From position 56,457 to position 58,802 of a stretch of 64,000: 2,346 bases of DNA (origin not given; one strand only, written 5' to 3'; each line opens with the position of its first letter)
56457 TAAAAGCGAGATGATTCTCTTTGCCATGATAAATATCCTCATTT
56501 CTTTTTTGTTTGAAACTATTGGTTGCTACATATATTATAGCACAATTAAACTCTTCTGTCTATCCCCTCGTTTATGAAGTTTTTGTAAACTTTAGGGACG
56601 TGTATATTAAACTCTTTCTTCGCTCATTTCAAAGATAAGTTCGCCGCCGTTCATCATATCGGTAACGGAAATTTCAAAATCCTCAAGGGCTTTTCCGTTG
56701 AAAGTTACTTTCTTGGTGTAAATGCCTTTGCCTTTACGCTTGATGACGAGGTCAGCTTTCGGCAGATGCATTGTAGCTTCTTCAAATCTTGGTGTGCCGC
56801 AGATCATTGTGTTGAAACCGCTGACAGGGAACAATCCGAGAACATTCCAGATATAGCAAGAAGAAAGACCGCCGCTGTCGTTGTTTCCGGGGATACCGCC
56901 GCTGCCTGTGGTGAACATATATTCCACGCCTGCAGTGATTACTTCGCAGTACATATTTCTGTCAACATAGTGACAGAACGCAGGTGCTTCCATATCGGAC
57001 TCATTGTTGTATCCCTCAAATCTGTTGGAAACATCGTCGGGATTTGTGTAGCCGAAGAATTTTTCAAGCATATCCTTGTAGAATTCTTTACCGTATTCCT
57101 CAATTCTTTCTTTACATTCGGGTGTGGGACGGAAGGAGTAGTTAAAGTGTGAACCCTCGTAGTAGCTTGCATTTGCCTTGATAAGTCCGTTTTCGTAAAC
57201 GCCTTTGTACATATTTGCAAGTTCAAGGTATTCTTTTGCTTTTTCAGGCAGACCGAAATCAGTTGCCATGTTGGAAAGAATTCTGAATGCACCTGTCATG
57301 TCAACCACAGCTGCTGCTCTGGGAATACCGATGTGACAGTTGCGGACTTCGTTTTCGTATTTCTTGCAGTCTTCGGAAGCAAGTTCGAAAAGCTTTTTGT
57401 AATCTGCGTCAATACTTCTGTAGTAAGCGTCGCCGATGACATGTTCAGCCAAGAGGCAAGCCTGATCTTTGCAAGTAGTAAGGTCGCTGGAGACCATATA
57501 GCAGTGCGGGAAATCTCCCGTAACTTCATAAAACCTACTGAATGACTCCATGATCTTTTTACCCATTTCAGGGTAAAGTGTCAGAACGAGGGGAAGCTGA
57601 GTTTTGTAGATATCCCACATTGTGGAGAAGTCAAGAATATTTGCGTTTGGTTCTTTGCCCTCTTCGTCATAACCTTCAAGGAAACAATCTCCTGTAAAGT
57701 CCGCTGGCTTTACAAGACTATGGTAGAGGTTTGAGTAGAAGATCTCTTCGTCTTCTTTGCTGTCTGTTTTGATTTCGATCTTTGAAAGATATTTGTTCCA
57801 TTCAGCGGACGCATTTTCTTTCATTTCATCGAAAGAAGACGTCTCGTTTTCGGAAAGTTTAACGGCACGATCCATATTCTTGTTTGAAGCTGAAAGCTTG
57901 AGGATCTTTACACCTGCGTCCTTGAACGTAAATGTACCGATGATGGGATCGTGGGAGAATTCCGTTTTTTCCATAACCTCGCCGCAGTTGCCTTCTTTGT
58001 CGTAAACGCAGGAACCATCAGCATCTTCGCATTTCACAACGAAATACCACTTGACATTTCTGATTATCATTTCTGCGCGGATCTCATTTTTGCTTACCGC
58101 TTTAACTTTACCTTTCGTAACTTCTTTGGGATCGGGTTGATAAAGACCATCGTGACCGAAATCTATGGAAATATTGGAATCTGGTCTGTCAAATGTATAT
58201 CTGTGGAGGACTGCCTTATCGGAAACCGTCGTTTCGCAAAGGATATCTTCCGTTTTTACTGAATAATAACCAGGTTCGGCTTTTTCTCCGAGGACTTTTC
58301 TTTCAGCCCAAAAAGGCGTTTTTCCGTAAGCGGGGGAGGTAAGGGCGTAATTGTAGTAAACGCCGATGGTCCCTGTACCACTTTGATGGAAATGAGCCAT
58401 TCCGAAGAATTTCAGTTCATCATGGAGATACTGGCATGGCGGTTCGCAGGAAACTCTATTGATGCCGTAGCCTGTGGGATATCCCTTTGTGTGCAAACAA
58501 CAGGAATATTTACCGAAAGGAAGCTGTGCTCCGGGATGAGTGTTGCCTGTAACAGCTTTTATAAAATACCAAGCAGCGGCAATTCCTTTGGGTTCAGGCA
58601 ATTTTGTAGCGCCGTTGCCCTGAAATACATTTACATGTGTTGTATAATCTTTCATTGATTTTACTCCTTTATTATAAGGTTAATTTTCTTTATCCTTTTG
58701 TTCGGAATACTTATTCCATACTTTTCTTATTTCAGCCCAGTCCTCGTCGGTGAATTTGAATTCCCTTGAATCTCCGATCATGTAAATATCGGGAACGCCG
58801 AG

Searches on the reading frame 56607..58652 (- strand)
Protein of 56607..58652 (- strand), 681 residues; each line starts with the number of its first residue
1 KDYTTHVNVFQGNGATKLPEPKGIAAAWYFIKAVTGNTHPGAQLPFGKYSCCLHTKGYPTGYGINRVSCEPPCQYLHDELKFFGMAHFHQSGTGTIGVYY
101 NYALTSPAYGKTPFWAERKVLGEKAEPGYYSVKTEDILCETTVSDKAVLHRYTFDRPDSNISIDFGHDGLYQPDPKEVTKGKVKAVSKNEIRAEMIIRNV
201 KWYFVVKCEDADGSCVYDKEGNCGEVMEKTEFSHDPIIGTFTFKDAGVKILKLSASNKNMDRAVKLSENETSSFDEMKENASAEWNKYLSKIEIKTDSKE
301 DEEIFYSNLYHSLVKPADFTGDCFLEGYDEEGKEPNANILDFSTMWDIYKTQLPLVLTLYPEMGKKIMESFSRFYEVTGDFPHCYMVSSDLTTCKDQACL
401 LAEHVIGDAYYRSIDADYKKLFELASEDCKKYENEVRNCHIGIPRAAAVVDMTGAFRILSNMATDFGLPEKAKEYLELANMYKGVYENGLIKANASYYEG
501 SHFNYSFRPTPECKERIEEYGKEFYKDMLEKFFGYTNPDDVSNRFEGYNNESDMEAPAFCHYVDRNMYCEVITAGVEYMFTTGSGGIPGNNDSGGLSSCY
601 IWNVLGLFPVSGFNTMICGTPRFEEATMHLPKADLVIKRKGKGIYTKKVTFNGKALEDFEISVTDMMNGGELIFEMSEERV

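Call 104: search_protein_families(library=pfam, proteins=[window:56607-58652:-], max_evalue=0.00001)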
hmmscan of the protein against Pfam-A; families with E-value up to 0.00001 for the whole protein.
window:56607-58652:- (681 aa): 2 families
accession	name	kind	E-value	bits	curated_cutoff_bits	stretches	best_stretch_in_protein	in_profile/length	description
PF07971.18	Glyco_hydro_92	-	8.2e-59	200.2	24.6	1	267-677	8-463/464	Glycosyl hydrolase family 92 catalytic domain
PF17678.7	Glyco_hydro_92N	-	4.3e-21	76.3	34.5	1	7-245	2-223/236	Glycosyl hydrolase family 92 N-terminal domain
